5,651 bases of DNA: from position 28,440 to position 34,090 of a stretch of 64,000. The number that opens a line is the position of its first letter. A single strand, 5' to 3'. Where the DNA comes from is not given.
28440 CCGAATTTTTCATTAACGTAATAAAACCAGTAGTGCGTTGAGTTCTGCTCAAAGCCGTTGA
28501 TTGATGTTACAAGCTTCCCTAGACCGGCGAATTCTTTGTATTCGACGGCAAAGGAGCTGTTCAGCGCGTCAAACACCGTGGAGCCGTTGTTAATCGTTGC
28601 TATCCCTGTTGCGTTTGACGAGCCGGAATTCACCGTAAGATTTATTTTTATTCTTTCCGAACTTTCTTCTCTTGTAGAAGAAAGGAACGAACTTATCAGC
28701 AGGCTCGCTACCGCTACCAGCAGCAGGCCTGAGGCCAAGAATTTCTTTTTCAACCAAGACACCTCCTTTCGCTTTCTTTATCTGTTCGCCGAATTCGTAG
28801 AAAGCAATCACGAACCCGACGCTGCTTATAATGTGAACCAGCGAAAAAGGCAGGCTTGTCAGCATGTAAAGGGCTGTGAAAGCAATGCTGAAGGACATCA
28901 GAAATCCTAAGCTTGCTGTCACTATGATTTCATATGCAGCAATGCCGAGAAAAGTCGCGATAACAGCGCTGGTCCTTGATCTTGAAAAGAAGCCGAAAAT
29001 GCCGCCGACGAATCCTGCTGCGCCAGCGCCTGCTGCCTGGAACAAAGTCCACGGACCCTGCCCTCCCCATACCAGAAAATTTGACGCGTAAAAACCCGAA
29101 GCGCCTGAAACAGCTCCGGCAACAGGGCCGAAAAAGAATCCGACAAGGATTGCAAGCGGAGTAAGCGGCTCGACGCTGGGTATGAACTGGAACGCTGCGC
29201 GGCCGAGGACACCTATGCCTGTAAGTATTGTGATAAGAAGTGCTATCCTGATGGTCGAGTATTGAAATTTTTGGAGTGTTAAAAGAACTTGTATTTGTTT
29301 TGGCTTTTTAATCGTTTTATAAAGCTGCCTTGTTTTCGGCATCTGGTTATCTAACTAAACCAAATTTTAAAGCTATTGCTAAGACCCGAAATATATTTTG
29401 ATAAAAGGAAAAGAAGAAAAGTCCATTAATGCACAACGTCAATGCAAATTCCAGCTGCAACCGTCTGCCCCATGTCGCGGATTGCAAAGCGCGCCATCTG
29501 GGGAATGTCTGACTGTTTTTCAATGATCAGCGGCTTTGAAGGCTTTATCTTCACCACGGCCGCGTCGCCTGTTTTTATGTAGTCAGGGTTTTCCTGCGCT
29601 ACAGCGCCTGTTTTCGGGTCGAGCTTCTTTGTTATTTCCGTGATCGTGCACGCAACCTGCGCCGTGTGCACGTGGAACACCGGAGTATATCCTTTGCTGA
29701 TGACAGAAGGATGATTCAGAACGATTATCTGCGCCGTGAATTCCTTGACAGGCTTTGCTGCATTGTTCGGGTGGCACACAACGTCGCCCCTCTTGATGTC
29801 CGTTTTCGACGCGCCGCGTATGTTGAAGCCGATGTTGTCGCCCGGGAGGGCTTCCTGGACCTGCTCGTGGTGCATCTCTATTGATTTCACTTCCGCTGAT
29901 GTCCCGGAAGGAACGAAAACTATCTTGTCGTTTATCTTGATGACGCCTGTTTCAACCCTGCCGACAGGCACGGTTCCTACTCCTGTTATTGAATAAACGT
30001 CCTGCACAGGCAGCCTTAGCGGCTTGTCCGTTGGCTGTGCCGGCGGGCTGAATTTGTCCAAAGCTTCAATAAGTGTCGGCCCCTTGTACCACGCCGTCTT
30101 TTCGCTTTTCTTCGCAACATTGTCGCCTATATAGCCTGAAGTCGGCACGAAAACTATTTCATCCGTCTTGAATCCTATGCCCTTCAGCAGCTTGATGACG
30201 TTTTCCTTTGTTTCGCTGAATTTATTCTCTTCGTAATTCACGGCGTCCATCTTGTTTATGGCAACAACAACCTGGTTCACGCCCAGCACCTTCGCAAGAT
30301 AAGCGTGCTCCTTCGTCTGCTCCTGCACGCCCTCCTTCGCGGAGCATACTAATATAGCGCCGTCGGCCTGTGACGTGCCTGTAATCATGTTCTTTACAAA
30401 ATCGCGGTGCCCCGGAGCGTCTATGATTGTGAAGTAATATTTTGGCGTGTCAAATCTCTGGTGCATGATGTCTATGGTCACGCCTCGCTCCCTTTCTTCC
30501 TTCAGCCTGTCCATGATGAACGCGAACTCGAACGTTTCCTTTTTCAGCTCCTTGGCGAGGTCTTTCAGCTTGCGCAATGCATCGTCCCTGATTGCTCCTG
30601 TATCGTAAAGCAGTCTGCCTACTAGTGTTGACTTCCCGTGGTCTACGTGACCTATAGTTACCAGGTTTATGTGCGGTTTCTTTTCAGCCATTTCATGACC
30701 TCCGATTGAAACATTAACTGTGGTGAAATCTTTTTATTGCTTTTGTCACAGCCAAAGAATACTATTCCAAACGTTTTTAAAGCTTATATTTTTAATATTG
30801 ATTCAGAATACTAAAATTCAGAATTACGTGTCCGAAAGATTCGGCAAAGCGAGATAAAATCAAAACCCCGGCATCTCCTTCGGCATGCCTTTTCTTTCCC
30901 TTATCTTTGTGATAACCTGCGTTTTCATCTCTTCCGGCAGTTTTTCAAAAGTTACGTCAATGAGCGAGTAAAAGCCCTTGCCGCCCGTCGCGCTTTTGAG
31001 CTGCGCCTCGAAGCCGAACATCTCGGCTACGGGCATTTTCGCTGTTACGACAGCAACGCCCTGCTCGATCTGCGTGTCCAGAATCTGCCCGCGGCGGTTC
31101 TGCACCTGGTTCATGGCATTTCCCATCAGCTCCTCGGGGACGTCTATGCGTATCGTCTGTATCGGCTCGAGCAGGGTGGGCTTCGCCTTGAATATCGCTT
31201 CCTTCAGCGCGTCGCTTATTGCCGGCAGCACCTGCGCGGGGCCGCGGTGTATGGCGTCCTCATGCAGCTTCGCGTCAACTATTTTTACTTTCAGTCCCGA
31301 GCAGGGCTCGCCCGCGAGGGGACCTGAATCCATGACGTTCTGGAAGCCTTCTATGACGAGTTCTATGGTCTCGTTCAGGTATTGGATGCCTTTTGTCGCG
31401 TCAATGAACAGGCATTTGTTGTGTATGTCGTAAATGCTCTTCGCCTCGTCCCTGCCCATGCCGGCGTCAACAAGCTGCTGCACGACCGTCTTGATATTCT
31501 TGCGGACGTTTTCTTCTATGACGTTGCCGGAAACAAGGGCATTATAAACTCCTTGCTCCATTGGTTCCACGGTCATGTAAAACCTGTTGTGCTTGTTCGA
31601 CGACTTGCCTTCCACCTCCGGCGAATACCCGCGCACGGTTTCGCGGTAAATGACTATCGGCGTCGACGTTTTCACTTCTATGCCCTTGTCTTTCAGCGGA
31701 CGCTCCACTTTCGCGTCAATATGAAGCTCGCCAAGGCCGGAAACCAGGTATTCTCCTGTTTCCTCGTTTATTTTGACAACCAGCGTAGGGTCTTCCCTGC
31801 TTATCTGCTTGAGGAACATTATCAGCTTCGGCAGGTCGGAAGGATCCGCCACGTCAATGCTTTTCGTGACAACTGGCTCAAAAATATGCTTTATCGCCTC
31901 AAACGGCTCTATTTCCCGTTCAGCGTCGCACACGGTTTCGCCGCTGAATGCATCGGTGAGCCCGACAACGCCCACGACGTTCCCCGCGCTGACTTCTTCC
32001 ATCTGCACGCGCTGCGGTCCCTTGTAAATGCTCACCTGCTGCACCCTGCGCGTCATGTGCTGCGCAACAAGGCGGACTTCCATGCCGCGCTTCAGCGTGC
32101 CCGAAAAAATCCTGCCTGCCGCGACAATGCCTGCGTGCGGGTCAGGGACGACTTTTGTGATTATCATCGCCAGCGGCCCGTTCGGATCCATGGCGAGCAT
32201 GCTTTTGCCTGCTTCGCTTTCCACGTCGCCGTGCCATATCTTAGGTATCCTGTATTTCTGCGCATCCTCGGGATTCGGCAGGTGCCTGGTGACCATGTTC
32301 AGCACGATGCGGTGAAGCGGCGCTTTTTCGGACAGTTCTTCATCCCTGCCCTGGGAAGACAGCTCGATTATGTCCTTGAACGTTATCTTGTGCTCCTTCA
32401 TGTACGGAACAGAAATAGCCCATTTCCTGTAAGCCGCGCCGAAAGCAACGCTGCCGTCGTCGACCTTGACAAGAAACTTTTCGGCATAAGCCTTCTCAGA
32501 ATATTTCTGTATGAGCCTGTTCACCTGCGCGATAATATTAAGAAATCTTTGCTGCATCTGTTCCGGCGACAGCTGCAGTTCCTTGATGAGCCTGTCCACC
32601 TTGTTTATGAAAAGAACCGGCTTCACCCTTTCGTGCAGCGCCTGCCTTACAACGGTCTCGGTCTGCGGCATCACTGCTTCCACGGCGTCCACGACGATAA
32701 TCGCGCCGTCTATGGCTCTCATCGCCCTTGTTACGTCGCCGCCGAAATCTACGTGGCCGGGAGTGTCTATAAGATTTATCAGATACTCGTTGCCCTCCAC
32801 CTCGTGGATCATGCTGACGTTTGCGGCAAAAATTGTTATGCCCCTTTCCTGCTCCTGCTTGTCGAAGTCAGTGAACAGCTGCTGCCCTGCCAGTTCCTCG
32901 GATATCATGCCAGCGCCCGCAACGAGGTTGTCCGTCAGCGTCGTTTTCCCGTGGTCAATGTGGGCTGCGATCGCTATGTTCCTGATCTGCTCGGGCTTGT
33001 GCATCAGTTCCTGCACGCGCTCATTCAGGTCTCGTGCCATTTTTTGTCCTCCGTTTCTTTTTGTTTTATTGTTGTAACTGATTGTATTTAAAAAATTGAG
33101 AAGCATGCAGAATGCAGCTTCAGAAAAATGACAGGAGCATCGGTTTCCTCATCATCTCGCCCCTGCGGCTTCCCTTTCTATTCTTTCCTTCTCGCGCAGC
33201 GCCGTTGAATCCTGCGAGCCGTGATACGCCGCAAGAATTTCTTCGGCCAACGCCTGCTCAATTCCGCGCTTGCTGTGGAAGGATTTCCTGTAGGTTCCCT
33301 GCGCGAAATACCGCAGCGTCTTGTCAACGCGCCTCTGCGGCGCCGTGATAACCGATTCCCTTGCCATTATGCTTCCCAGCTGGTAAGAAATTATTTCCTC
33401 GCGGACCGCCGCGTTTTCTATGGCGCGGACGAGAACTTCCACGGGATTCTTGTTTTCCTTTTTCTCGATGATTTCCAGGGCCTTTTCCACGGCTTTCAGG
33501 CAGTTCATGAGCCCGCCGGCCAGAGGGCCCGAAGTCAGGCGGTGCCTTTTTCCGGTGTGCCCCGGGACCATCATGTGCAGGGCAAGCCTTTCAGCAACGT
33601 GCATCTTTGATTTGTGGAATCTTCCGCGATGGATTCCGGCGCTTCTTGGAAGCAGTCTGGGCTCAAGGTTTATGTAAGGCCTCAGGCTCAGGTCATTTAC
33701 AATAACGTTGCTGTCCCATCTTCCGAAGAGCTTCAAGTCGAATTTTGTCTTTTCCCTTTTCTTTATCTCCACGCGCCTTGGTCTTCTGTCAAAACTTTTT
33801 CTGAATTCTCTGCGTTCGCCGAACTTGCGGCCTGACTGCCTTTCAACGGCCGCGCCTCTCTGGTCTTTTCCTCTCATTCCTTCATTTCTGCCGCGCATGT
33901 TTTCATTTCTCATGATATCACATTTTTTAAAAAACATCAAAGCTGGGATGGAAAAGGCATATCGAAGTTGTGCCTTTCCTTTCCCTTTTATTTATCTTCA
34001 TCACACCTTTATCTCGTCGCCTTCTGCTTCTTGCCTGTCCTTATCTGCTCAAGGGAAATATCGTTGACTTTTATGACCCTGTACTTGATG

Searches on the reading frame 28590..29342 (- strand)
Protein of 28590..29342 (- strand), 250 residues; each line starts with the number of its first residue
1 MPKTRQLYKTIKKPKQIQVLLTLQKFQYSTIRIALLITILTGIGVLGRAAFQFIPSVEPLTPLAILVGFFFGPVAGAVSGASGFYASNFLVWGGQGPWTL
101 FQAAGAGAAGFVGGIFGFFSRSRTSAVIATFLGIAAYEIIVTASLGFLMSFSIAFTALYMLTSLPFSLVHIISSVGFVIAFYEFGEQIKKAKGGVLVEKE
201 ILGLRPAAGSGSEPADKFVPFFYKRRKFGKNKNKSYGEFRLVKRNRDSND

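Call 38: search_protein_families(library=pfam, proteins=[window:28590-29342:-], max_evalue=0.01)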
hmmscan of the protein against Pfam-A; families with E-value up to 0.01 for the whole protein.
window:28590-29342:- (250 aa): 1 family
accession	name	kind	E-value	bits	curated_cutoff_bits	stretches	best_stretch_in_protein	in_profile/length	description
PF12822.12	ECF_trnsprt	-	1.3e-05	25.7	30.7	1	36-177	5-164/169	ECF transporter, substrate-specific component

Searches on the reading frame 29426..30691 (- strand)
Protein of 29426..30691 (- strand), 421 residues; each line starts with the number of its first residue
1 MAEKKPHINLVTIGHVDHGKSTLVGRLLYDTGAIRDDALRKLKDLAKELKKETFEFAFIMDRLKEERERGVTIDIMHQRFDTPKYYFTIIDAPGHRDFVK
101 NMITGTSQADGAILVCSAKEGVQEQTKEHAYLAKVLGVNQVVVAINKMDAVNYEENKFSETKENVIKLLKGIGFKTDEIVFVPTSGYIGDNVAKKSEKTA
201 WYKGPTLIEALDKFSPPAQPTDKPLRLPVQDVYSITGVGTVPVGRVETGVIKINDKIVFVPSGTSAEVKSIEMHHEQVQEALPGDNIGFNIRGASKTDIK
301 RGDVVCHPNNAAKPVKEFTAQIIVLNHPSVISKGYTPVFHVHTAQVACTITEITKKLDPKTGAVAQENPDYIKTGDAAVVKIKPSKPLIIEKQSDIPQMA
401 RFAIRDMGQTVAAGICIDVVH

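Call 38: search_protein_families(library=pfam, proteins=[window:29426-30691:-], max_evalue=0.01)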
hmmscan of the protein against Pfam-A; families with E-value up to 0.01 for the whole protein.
window:29426-30691:- (421 aa): 8 families
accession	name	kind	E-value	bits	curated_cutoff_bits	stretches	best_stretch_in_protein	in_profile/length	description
PF00009.33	GTP_EFTU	-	6.2e-60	202.5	26.5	1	5-216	1-187/188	Elongation factor Tu GTP binding domain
PF22594.2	GTP-eEF1A_C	-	3e-36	124.3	27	1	317-416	1-100/101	GTP-eEF1A C-terminal domain-like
PF03143.23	GTP_EFTU_D3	-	1.5e-29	102.8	27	1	312-419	2-105/106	Elongation factor Tu C-terminal domain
PF03144.31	GTP_EFTU_D2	-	3e-20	72.8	30.3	1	239-306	1-73/73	Elongation factor Tu domain 2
PF01926.29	MMR_HSR1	-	9.1e-06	26.2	21.9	1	64-147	25-113/113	50S ribosome-binding GTPase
PF08477.19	Roc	-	0.0073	17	27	0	57-149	18-119/119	Ras of Complex, Roc, domain of DAPkinase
PF03193.22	RsgA_GTPase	-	0.0093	16.2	30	0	107-164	21-78/174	RsgA GTPase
PF14578.12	GTP_EFTU_D4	-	0.0095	16.3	23.8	1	243-305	21-85/86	Elongation factor Tu domain 4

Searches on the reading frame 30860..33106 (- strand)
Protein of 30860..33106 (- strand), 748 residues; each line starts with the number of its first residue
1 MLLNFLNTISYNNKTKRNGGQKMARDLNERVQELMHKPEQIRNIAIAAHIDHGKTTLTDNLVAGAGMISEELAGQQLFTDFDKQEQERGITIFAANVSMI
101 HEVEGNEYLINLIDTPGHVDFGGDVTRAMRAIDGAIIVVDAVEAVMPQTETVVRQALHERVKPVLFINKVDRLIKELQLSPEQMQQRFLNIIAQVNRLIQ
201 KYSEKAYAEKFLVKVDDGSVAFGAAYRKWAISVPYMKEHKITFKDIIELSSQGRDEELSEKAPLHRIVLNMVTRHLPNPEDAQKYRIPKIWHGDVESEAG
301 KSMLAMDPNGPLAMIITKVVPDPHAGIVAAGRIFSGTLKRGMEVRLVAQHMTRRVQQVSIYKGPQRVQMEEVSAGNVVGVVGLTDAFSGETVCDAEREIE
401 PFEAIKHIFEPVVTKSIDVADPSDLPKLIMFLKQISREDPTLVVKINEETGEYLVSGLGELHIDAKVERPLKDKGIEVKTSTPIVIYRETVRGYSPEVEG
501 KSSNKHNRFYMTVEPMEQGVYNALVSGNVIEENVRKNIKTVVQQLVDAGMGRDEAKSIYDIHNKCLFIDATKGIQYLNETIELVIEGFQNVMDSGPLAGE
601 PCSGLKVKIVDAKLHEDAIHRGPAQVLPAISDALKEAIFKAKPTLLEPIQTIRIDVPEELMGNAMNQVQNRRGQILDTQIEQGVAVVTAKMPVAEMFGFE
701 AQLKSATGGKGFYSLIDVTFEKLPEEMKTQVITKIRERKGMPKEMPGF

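Call 38: search_protein_families(library=pfam, proteins=[window:30860-33106:-], max_evalue=0.01)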
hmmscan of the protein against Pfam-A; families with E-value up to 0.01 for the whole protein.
window:30860-33106:- (748 aa): 7 families
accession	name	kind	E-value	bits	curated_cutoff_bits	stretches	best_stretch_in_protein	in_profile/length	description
PF00009.33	GTP_EFTU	-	7.2e-56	189.2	26.5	1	39-276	1-186/188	Elongation factor Tu GTP binding domain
PF03764.24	EFG_IV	-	5.6e-29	100.8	24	1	531-642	6-121/121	Elongation factor G, domain IV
PF00679.30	EFG_C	-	3.4e-23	81.9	27.9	1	645-730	2-88/89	Elongation factor G C-terminus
PF14492.12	EFG_III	-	1.2e-18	67.4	27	1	410-481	3-74/75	Elongation Factor G, domain III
PF03144.31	GTP_EFTU_D2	-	5.6e-13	49.6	30.3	1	326-393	1-73/73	Elongation factor Tu domain 2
PF22042.2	EF-G_D2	-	6.6e-12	45.8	27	1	312-394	2-83/84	Elongation factor G domain 2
PF01926.29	MMR_HSR1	-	0.0026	18.3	21.9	1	91-169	47-113/113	50S ribosome-binding GTPase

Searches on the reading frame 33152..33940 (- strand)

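Call 38: search_protein_families(library=pfam, proteins=[window:33152-33940:-], max_evalue=0.01)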
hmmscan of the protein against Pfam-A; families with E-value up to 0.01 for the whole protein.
window:33152-33940:- (262 aa): 1 family
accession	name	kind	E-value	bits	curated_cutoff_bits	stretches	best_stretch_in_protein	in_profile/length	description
PF00177.27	Ribosomal_S7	-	2.5e-22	79.5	24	1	111-262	20-148/148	Ribosomal protein S7p/S5e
